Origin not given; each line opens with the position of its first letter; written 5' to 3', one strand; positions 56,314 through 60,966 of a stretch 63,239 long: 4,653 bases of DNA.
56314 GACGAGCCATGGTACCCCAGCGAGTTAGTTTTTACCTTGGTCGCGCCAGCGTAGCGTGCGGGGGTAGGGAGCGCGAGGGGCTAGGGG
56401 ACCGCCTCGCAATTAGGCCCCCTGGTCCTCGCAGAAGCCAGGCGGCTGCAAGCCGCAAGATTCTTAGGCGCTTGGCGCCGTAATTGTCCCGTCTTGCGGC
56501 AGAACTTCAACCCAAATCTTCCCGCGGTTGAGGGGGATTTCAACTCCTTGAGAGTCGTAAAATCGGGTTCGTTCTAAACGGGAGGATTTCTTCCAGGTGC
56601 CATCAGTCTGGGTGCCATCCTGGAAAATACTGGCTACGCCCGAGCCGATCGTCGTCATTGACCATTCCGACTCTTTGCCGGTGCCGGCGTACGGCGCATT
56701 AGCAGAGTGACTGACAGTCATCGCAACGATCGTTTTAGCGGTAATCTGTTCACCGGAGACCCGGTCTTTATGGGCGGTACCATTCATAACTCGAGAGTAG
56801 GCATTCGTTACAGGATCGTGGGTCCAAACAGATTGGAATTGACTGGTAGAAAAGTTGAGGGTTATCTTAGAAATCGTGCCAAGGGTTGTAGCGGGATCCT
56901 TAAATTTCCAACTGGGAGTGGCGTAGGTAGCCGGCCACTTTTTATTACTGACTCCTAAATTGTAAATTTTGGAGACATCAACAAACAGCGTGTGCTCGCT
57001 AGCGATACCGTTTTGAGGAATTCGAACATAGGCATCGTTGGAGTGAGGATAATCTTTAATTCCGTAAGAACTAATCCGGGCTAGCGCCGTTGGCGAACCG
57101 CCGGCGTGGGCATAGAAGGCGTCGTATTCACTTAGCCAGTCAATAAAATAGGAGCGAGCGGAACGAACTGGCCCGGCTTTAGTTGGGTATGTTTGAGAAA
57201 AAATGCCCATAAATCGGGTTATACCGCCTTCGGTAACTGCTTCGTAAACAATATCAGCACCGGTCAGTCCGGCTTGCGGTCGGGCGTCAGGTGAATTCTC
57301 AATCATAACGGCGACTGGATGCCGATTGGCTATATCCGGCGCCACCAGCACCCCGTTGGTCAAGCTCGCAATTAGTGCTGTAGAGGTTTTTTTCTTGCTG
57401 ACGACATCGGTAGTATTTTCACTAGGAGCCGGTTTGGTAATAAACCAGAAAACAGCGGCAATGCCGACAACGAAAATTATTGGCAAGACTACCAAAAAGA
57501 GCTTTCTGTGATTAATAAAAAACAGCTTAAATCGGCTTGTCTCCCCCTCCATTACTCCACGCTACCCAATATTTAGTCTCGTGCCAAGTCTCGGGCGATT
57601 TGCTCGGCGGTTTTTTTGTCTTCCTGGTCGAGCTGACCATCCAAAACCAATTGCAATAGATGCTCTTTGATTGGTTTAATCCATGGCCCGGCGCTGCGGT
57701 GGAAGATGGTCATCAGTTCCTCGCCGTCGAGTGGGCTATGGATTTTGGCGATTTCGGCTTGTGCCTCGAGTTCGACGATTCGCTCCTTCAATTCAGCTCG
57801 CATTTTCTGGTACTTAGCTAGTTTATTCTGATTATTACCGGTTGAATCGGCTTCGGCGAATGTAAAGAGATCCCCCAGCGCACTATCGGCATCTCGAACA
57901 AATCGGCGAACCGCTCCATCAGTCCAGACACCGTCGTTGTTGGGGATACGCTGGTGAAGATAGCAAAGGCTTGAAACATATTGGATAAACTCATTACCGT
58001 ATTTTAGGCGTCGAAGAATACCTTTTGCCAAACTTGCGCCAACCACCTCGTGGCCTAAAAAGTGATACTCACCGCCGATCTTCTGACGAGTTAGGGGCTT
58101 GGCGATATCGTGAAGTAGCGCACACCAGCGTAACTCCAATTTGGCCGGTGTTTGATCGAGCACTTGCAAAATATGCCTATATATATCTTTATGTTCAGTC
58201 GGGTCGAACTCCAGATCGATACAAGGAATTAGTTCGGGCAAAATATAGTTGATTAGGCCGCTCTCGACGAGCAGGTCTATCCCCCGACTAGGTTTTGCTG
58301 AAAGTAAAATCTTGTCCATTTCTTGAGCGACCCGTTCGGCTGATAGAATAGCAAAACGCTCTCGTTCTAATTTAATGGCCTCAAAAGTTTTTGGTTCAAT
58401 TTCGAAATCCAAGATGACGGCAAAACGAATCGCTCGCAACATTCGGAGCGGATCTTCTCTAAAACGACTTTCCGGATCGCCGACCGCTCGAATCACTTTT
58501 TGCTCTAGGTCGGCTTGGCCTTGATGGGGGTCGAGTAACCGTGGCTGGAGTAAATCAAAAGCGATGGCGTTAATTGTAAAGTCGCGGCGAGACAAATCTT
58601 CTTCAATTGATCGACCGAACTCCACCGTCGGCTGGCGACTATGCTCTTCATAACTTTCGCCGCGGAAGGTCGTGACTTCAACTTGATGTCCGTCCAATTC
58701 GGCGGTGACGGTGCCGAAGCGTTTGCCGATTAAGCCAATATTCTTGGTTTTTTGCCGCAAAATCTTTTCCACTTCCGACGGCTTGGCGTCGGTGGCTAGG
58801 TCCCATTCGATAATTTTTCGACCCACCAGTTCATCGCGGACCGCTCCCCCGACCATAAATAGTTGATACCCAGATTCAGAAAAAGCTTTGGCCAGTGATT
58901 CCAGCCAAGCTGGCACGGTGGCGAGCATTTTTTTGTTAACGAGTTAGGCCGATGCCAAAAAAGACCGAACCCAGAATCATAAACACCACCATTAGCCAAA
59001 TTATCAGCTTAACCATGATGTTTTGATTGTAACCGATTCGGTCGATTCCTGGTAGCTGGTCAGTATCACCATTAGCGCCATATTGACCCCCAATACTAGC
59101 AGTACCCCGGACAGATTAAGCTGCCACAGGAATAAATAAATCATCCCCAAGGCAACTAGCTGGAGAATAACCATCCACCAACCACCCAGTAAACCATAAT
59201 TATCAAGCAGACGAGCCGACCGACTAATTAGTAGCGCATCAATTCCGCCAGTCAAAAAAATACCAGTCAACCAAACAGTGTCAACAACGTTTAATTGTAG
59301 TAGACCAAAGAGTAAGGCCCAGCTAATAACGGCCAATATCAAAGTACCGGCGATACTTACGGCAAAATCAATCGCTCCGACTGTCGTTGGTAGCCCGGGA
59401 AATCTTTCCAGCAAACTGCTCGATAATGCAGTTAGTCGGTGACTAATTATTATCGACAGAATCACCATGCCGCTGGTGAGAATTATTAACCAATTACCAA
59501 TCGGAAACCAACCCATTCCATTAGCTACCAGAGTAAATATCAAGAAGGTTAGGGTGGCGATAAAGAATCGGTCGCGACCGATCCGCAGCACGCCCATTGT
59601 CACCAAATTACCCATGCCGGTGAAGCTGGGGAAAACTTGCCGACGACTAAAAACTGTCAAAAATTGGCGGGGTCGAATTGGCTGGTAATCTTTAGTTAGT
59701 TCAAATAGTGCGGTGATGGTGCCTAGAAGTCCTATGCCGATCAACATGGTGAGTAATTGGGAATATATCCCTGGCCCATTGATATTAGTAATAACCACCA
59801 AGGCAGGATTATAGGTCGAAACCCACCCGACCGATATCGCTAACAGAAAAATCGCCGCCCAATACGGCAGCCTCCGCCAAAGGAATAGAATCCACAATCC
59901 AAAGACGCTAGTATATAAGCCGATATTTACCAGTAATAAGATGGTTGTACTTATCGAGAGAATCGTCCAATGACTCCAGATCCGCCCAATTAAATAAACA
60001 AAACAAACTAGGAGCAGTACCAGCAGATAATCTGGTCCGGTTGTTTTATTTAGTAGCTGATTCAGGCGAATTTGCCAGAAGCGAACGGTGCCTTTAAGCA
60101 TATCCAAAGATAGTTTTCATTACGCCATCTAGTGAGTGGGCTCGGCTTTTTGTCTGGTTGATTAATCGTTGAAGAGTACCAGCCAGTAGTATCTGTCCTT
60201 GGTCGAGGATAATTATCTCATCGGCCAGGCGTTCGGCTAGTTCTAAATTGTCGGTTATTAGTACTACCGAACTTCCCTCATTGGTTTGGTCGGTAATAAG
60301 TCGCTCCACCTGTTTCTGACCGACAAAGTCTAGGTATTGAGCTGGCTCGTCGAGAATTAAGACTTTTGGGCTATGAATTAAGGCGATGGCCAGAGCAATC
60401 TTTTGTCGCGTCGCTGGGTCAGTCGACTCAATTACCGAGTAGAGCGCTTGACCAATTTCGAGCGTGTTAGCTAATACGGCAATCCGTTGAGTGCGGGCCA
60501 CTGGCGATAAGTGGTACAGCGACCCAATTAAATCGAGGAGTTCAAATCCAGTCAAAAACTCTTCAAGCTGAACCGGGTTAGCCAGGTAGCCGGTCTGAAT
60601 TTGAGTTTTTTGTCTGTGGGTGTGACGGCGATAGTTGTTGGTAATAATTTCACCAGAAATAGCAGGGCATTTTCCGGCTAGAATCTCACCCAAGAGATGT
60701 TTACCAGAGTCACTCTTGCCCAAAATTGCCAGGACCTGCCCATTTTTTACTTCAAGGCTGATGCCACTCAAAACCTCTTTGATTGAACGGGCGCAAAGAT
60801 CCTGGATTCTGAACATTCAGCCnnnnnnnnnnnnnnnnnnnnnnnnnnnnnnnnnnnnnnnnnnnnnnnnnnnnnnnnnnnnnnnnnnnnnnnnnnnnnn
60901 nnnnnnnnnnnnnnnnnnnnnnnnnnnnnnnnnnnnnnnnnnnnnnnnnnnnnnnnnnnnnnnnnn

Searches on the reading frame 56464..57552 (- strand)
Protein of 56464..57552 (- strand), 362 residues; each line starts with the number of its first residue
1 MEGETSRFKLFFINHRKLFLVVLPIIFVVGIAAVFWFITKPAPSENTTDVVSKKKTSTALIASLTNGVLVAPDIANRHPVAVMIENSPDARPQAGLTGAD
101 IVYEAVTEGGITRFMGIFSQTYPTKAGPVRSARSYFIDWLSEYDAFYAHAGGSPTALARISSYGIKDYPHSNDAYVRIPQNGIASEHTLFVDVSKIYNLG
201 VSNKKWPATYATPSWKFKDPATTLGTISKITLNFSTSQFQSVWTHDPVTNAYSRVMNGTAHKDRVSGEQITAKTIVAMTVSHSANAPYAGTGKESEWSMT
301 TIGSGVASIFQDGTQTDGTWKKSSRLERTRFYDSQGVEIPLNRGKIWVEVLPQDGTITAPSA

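Call 13: search_protein_families(library=pfam, proteins=[window:56464-57552:-], max_evalue=0.00001)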
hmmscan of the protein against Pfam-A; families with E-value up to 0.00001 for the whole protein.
window:56464-57552:- (362 aa): 2 families
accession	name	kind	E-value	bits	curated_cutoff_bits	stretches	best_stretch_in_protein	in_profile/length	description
PF11258.13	DUF3048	-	2.5e-41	141.7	25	1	65-198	2-140/148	Protein of unknown function (DUF3048) N-terminal domain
PF17479.7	DUF3048_C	-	1.5e-22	80.5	25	1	230-348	1-114/114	Protein of unknown function (DUF3048) C-terminal domain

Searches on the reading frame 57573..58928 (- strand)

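Call 12: search_protein_families(library=pfam, proteins=[window:57573-58928:-], max_evalue=0.00001)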
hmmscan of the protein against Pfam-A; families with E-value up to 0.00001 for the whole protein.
window:57573-58928:- (451 aa): 4 families
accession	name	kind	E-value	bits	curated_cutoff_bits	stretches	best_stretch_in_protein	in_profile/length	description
PF01743.26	PolyA_pol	-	2.2e-36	125.4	23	1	23-147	1-126/126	Poly A polymerase head domain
PF12627.12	PolyA_pol_RNAbd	-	4.1e-19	68.6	22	1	174-233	1-60/64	Probable RNA and SrmB- binding site of polymerase A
PF01966.28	HD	-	5.7e-08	33.5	22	1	263-330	24-90/116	HD domain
PF13735.12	tRNA_NucTran2_2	-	5.1e-06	27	27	0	301-438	24-143/149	tRNA nucleotidyltransferase domain 2 putative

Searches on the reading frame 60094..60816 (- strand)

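Call 61: search_protein_families(library=pfam, proteins=[window:60094-60816:-], max_evalue=0.001)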
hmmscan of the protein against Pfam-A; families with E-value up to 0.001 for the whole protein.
window:60094-60816:- (240 aa): 1 family
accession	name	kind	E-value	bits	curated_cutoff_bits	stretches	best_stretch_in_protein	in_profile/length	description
PF00005.33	ABC_tran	-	1.3e-17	65.1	25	1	16-159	1-136/137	ABC transporter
